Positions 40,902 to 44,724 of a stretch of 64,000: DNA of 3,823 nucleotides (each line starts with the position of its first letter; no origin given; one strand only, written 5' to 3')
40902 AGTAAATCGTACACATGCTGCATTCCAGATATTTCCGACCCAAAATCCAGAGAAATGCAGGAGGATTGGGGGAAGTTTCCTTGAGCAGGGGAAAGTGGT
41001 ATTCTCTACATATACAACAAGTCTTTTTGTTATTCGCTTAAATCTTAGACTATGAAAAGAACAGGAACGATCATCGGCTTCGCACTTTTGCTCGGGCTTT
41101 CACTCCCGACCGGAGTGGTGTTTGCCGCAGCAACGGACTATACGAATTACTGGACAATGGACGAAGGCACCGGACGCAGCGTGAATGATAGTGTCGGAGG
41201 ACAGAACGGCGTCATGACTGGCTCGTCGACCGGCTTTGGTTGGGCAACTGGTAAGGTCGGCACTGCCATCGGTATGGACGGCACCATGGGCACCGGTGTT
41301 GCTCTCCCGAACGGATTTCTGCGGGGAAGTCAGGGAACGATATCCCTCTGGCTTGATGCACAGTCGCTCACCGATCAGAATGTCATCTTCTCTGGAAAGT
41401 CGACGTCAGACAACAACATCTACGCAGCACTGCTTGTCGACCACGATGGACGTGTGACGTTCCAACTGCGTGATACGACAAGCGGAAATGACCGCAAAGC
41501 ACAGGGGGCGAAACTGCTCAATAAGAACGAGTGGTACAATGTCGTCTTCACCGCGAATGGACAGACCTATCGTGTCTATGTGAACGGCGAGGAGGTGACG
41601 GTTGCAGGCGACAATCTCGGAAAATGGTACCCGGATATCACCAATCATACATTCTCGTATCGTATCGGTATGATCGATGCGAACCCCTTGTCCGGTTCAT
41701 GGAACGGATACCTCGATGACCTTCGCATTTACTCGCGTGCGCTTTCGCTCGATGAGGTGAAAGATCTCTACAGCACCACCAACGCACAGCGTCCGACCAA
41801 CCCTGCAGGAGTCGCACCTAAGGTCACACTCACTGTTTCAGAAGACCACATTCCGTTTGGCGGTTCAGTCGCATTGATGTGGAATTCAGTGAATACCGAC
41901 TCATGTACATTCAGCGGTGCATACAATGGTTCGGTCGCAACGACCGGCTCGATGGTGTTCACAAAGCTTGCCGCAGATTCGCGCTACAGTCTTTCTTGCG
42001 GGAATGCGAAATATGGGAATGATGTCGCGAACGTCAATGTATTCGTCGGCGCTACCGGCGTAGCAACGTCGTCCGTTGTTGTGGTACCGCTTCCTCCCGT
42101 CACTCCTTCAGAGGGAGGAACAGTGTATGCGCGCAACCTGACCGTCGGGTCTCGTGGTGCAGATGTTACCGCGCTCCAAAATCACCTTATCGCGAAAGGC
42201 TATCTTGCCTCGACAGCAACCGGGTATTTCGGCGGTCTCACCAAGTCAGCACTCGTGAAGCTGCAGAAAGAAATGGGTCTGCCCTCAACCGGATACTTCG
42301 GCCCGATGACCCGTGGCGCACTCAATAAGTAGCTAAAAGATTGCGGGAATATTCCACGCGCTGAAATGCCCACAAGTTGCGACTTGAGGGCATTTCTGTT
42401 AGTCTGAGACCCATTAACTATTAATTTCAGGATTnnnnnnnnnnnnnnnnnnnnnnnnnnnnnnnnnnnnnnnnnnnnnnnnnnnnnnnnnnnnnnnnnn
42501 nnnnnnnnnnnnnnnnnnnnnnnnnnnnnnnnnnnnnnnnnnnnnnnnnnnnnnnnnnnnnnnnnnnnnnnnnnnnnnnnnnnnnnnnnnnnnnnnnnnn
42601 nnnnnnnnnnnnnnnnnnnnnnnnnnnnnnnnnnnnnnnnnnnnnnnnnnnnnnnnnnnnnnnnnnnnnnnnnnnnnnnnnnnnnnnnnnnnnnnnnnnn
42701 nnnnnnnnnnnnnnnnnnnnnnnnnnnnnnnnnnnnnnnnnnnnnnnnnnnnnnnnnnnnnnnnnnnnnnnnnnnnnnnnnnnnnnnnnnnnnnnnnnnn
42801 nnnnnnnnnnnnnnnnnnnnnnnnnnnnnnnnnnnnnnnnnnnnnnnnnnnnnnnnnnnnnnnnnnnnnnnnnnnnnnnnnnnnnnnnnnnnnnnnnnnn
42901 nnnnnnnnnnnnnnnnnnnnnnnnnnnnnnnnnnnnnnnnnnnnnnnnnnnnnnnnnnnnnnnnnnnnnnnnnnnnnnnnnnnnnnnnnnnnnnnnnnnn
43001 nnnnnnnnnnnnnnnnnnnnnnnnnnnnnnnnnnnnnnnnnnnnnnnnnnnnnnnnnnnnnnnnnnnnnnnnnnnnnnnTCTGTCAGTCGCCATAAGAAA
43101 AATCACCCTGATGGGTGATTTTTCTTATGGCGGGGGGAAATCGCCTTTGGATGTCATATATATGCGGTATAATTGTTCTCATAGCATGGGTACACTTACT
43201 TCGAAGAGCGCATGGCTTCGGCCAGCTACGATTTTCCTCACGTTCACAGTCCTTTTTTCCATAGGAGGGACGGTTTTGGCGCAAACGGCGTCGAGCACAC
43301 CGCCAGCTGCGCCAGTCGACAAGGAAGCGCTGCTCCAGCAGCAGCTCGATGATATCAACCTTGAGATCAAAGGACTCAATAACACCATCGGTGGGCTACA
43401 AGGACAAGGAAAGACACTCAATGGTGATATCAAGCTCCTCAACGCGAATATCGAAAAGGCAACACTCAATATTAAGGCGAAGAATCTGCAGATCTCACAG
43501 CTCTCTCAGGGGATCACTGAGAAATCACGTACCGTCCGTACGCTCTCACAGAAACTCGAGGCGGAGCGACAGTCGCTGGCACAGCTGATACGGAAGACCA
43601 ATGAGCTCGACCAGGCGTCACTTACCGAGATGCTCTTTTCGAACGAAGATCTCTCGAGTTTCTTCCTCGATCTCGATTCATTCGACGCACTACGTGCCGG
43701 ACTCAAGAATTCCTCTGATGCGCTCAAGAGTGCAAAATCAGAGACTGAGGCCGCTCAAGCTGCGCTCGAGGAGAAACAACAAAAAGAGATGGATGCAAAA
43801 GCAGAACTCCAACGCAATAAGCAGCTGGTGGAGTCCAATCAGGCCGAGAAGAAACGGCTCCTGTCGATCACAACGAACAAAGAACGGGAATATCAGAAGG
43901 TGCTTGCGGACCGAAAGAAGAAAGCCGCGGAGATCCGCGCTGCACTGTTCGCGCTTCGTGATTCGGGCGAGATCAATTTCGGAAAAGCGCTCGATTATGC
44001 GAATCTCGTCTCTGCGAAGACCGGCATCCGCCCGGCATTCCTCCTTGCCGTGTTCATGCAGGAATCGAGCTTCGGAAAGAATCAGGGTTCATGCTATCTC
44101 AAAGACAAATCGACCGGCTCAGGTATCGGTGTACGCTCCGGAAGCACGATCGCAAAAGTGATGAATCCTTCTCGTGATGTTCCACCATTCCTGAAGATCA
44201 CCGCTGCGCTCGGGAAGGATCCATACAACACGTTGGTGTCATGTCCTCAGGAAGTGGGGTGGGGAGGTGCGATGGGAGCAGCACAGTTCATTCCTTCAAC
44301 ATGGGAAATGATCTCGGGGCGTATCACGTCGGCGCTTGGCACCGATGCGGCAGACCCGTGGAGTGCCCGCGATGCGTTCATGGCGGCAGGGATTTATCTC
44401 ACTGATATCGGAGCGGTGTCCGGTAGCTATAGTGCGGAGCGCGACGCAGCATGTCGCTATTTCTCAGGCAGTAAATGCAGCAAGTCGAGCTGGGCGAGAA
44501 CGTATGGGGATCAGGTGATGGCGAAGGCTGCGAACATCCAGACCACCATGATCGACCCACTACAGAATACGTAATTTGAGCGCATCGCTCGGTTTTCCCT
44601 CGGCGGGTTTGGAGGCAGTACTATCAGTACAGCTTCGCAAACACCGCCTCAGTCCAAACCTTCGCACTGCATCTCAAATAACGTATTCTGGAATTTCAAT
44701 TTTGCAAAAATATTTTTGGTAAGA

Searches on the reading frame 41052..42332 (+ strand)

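Call 63: search_protein_families(library=pfam, proteins=[window:41052-42332:+], max_evalue=0.00001)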
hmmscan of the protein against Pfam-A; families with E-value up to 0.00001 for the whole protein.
window:41052-42332:+ (426 aa): 2 families
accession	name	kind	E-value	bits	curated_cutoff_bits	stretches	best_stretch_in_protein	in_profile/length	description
PF13385.13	Laminin_G_3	-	8.2e-25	88.1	27.6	1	78-237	3-151/151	Concanavalin A-like lectin/glucanases superfamily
PF01471.23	PG_binding_1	-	2.8e-14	53.5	23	1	368-424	1-57/57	Putative peptidoglycan binding domain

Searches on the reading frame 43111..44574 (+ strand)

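Call 61: search_protein_families(library=pfam, proteins=[window:43111-44574:+], max_evalue=0.00001)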
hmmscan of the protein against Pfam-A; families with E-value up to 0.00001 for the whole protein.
window:43111-44574:+ (487 aa): 1 family
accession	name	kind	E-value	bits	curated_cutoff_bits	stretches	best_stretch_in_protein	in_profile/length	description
PF13406.11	SLT_2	-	2.5e-06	27.3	24.3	0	295-438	75-204/292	Transglycosylase SLT domain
